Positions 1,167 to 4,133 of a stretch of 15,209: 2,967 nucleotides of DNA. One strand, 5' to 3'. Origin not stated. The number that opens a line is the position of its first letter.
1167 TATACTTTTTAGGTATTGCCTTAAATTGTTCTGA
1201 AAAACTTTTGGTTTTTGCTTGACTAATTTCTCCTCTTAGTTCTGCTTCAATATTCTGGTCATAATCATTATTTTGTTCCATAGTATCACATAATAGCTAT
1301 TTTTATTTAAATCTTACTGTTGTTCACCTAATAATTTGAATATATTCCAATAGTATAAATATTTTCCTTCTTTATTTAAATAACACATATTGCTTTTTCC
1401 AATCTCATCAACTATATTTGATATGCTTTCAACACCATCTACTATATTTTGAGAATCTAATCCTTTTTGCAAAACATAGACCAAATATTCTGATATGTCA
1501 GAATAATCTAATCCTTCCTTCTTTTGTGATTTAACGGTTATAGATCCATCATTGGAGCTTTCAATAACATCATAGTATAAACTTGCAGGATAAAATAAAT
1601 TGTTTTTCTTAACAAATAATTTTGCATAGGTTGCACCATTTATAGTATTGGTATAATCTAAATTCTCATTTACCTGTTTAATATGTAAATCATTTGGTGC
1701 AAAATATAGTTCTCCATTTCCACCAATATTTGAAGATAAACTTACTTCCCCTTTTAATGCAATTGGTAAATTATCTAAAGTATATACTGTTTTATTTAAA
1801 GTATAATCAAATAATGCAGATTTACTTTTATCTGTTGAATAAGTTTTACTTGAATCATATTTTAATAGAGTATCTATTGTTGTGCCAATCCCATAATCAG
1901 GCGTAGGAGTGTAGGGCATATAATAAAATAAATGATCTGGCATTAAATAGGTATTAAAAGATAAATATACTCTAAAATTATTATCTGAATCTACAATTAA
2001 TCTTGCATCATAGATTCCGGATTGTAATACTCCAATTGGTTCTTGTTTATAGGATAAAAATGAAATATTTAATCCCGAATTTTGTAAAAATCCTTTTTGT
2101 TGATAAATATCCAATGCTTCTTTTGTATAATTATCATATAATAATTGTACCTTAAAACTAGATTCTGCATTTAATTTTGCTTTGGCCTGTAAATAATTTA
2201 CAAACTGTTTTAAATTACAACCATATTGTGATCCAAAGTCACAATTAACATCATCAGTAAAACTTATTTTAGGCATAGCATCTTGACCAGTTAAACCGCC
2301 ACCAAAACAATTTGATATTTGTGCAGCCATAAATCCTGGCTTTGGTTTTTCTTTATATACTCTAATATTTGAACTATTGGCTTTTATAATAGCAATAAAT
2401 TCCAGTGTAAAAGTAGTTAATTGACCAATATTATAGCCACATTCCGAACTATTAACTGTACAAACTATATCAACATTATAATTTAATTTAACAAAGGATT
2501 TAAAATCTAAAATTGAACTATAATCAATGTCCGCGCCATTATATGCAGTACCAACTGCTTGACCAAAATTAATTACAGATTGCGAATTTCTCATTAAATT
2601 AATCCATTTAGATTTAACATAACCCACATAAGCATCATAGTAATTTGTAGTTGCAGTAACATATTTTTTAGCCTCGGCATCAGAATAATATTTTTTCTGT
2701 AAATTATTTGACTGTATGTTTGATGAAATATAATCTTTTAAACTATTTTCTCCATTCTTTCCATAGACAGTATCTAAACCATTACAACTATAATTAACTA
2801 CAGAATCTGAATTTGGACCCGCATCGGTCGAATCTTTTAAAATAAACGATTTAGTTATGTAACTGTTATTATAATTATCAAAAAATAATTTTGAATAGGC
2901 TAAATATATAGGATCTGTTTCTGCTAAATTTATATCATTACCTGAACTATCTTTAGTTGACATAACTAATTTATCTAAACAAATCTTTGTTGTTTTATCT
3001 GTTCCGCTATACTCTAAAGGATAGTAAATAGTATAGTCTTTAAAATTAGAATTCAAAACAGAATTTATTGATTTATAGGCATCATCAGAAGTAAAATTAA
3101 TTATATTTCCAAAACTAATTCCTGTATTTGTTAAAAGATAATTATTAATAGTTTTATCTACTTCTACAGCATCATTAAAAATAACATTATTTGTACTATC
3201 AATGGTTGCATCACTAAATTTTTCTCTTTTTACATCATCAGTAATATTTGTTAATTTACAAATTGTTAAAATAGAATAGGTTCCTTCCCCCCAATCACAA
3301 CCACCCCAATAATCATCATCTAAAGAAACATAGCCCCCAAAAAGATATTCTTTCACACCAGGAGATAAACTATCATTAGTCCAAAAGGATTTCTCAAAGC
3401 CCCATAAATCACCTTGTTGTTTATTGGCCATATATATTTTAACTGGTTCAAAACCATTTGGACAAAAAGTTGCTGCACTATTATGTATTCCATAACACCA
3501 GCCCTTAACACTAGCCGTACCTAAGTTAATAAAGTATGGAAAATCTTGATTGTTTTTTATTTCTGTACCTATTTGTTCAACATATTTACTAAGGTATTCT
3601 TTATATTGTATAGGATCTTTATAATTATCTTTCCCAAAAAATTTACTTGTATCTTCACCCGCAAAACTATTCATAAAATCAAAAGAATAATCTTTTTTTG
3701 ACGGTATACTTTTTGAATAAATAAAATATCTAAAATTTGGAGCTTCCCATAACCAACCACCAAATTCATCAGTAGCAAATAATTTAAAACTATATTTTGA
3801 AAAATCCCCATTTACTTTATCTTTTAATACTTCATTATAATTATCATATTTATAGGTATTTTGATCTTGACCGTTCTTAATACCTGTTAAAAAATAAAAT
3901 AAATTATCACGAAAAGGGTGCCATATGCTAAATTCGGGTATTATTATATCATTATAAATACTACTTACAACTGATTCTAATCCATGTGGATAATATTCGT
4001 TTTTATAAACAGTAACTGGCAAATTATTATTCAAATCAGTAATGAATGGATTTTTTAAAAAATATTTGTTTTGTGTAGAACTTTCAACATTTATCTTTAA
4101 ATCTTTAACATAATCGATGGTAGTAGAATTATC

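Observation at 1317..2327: Conserved ~340-aa membrane-distal C-terminal module with strong motifs but no recognisable family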

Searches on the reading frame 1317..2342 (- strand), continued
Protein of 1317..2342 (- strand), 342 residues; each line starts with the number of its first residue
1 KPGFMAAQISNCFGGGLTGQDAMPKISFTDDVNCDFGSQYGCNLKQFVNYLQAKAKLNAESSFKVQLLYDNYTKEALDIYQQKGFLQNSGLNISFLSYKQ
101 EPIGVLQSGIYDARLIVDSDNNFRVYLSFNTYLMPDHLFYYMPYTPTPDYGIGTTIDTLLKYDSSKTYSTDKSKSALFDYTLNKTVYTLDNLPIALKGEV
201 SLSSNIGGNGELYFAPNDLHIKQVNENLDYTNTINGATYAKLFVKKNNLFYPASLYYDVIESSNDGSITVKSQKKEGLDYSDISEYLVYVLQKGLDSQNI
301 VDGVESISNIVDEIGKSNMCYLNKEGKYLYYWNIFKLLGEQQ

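Call 65: search_protein_families(library=pfam, alignment_id=A2, max_evalue=1)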
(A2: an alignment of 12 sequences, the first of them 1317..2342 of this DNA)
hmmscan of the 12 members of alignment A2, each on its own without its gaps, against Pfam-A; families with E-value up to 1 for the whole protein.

A. member 1, window:1317-2342:- (342 aa): 3 families
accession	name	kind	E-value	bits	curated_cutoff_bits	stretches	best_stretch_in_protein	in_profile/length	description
PF25604.1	DUF7938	-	0.082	13.3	27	0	176-195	43-62/66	Phage family of unknown function (DUF7938)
PF25051.1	WHD_MCM8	-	0.12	12.9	26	1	44-88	17-61/80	MCM8 winged helix domain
PF17217.9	UPA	-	0.18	11.9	27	1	178-229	18-65/140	UPA domain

B. families by the number of members that match (of 12 scanned): 11 families
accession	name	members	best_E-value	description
PF14577.11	SEO_C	1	0.0035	Sieve element occlusion C-terminus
PF11517.13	Nab2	1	0.013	Nuclear abundant poly(A) RNA-bind protein 2 (Nab2)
PF16720.10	Albumin_I_a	1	0.025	Albumin I chain a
PF12341.14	Mcl1_mid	1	0.038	Minichromosome loss protein, Mcl1, middle region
PF20780.2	TssR_M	1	0.049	TssR second domain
PF25604.1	DUF7938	1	0.082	Phage family of unknown function (DUF7938)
PF24914.1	ACR10_N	1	0.11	ACT domain-containing protein ACR10, N-terminal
PF25051.1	WHD_MCM8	1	0.12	MCM8 winged helix domain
PF18531.7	Polo_box_2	1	0.12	Polo box domain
PF00626.27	Gelsolin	1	0.16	Gelsolin repeat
PF17217.9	UPA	1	0.18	UPA domain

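Call 71: find_related_loci(query=A3, collection=metagenome_contigs, flank=10000)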
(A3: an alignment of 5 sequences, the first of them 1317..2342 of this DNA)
Query A3 (342 aa) in metagenome_contigs; peptide patterns used: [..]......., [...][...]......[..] (x = any residue, [..] = any of these).
74 stretches matched a pattern, but none encodes a relative of the query by tblastn (E <= 1e-3).

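Call 73: find_encoding_contigs(protein=P0007, flank=10000, max_places=3)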
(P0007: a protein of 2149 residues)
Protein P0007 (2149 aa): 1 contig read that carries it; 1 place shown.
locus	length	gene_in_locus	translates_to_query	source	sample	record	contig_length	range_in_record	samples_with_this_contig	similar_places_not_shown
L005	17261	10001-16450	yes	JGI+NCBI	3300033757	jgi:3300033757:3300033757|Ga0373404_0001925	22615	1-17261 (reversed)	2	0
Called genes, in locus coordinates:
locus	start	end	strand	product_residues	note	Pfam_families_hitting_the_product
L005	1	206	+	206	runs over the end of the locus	PF14378:PAP2_3 (weak), PF01569:PAP2 (weak)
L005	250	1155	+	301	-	PF01544:CorA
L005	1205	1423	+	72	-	PF15919:HicB_lk_antitox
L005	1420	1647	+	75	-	PF07927:HicA_toxin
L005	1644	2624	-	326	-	-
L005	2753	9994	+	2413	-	PF02369:Big_1 (faint), PF13620:CarboxypepD_reg (faint)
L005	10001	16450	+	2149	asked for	PF13620:CarboxypepD_reg (faint)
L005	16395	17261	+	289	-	?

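Call 80: search_protein_families(library=ncbifam, proteins=[L004:334-1323:-, L005:1644-2624:-, L004:2019-2495:+, L005:250-1155:+, L004:1-330:-], max_evalue=0.001)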
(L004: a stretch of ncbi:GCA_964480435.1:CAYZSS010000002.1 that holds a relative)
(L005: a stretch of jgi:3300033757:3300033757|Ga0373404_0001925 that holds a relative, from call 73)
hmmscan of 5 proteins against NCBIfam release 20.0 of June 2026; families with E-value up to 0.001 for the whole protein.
L004:334-1323:- (329 aa): 14 families
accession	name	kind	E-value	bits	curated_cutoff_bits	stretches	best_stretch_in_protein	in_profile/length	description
NF007423.1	PRK09966.1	equivalog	4.9e-14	52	325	1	93-239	205-346/390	diguanylate cyclase DgcN/YfiN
NF045675.1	PhdiestaseDibA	equivalog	4.9e-09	35.1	980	1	131-221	206-293/623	phosphodiesterase DibA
NF038266.1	diguan_SiaD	equivalog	7e-09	35.4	290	1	100-267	67-227/252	biofilm regulation diguanylate cyclase SiaD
TIGR00254.1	GGDEF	domain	9.9e-08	31.9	37.4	1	140-220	17-94/168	diguanylate cyclase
NF052458.1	PhdiestGepA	equivalog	1.3e-06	26.9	1200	1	126-225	423-513/840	phosphodiesterase GepA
NF007474.0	PRK10060.1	equivalog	2.6e-06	25.9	782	1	123-240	232-342/663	cyclic di-GMP phosphodiesterase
NF053781.1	cdiGMPphdstlr2612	equivalog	4.7e-06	24.5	1600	1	142-220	858-930/1268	Tlr1612 family c-di-GMP phosphodiesterase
NF051473.1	DigCycDgcsShew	equivalog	5.1e-06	26.1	400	1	158-219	168-223/291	diguanylate cyclase DgcS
NF047872.1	GGDEF_GdpS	equivalog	7.9e-06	25.3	400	1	136-219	191-275/355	GGDEF domain-containing protein GdpS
NF007298.0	PRK09776.1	equivalog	1.2e-05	23.4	1135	1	128-254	684-804/1111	diguanylate cyclase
NF047654.1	DiguCycDgcRLepto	equivalog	2.3e-05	23.4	500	1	121-219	125-221/295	diguanylate cyclase DgcR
NF007380.0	PRK09894.1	equivalog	2.9e-05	23.6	256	1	97-222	98-218/296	diguanylate cyclase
NF007135.0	PRK09581.1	equivalog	3.6e-05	22.7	474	1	111-219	275-380/457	PleD family two-component system response regulator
NF040885.1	diguan_DgcJ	equivalog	0.00014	20.8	500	1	159-219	375-429/493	diguanylate cyclase DgcJ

L005:1644-2624:- (326 aa): 3 families
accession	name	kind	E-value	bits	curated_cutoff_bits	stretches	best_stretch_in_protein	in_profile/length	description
TIGR04122.1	Xnuc_lig_assoc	equivalog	1.3e-39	135.9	325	1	17-309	14-312/326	ligase-associated DNA damage response exonuclease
NF045584.1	cas14_MBL_CASP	equivalog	3.3e-15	55.5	800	1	69-187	125-241/612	type VII CRISPR-associated protein Cas14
TIGR03675.1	arCOG00543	equivalog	2.2e-14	52.7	580.2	1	81-192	313-428/631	beta-CASP ribonuclease aCPSF1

L004:2019-2495:+ (158 aa): 3 families
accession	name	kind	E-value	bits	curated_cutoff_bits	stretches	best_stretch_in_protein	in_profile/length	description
NF040501.1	resist_ArsN2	equivalog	9.3e-06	25.3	125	1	100-145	60-104/133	arsenic resistance N-acetyltransferase ArsN2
TIGR01575.1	rimI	equivalog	3.2e-05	24.1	86.4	1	48-145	18-115/132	ribosomal protein S18-alanine N-acetyltransferase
NF002959.0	PRK03624.1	equivalog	0.00016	21.4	124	0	100-144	84-131/147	GNAT family acetyltransferase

L005:250-1155:+ (301 aa): 2 families
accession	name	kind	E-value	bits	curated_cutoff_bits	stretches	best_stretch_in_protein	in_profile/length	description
TIGR00383.1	corA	equivalog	9.3e-25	87.6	200.75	1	21-298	27-317/320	magnesium/cobalt transporter CorA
NF007092.0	PRK09546.1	equivalog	0.00025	20.3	292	0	198-299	226-325/327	zinc transporter ZntB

L004:1-330:- (110 aa): 0 families

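Call 96: find_encoding_contigs(protein=P0010, flank=10000, max_places=3)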
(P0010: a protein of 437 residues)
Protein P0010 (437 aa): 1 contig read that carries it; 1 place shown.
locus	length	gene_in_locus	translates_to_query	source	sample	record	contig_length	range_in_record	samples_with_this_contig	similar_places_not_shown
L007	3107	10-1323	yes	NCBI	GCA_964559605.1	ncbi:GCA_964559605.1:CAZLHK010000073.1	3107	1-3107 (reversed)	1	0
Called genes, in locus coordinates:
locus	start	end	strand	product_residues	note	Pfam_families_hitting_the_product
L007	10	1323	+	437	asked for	-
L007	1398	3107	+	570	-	?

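Call 98: search_dna_similar(query=window:1317-2342:-, collection=phages, mode=protein, max_evalue=0.001, max_rows=5)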
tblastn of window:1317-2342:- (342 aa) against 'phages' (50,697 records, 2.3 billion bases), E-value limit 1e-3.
No match.

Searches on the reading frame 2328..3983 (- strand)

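Call 29: search_protein_families(library=pfam, proteins=[window:2328-3983:-], max_evalue=10)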
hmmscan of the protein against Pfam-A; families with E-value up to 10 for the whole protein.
window:2328-3983:- (552 aa): 1 family
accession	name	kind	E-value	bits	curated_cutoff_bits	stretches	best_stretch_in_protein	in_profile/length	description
PF08098.16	ATX_III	-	0.15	12.6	25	1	225-236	11-22/27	Anemonia sulcata toxin III family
